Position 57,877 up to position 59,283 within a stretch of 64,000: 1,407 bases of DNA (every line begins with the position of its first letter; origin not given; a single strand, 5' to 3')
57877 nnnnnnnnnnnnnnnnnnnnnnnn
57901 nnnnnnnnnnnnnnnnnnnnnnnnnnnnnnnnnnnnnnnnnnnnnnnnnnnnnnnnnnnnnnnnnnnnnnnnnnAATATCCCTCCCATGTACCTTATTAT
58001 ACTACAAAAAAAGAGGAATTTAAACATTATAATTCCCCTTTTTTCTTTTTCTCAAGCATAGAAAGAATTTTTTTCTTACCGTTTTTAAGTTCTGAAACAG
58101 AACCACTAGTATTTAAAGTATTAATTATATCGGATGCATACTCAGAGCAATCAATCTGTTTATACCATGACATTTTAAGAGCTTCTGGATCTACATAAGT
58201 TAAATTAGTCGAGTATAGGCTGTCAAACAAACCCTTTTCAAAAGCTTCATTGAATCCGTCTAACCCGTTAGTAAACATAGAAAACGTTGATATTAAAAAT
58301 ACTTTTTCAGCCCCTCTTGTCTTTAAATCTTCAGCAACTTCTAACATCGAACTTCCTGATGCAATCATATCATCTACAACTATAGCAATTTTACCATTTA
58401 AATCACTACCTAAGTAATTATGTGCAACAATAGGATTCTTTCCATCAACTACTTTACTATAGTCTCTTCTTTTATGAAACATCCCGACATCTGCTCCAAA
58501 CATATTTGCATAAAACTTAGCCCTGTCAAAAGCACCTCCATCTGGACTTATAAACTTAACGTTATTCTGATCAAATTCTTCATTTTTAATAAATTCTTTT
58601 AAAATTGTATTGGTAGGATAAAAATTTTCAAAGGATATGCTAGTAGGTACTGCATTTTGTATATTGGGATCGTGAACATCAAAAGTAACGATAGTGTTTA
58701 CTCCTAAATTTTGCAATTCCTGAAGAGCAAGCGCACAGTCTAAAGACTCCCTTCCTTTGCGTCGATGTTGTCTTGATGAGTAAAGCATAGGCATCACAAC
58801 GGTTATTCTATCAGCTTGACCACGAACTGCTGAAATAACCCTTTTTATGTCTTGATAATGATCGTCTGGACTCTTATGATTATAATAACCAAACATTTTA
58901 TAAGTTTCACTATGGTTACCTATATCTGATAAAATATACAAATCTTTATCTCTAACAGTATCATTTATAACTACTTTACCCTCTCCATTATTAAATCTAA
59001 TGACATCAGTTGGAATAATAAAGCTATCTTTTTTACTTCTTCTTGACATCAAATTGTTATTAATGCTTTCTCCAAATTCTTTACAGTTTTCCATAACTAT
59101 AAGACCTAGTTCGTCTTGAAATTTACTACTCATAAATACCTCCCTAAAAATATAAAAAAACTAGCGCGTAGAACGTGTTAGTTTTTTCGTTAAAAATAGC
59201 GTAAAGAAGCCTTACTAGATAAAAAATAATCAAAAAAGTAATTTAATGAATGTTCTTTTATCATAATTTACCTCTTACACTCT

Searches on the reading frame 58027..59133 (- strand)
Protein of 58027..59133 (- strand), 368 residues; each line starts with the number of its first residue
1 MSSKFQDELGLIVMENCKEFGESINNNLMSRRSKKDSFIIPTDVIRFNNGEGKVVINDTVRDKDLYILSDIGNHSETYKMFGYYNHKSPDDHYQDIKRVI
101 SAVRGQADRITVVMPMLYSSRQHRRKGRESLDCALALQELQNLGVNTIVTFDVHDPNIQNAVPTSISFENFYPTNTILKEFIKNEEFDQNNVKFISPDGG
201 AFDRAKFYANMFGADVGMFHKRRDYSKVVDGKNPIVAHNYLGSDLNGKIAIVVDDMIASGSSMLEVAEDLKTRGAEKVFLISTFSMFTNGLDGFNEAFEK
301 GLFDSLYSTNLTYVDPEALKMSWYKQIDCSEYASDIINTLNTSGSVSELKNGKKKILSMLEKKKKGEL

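Call 24: search_protein_families(library=pfam, proteins=[window:58027-59133:-], max_evalue=0.001)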
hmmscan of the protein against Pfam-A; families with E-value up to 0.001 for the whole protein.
window:58027-59133:- (368 aa): 4 families
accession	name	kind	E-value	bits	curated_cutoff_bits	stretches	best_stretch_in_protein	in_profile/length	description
PF13793.12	Pribosyltran_N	-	6.2e-19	68.4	25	1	11-144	3-117/117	N-terminal domain of ribose phosphate pyrophosphokinase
PF00156.33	Pribosyltran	-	1.3e-14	54.3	26.3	1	183-280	22-120/158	Phosphoribosyl transferase domain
PF14572.12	Pribosyl_synth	-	7.3e-12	46.1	27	1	243-349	79-182/184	Phosphoribosyl synthetase-associated domain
PF14681.12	UPRTase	-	0.00031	20.7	27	1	232-295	105-169/206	Uracil phosphoribosyltransferase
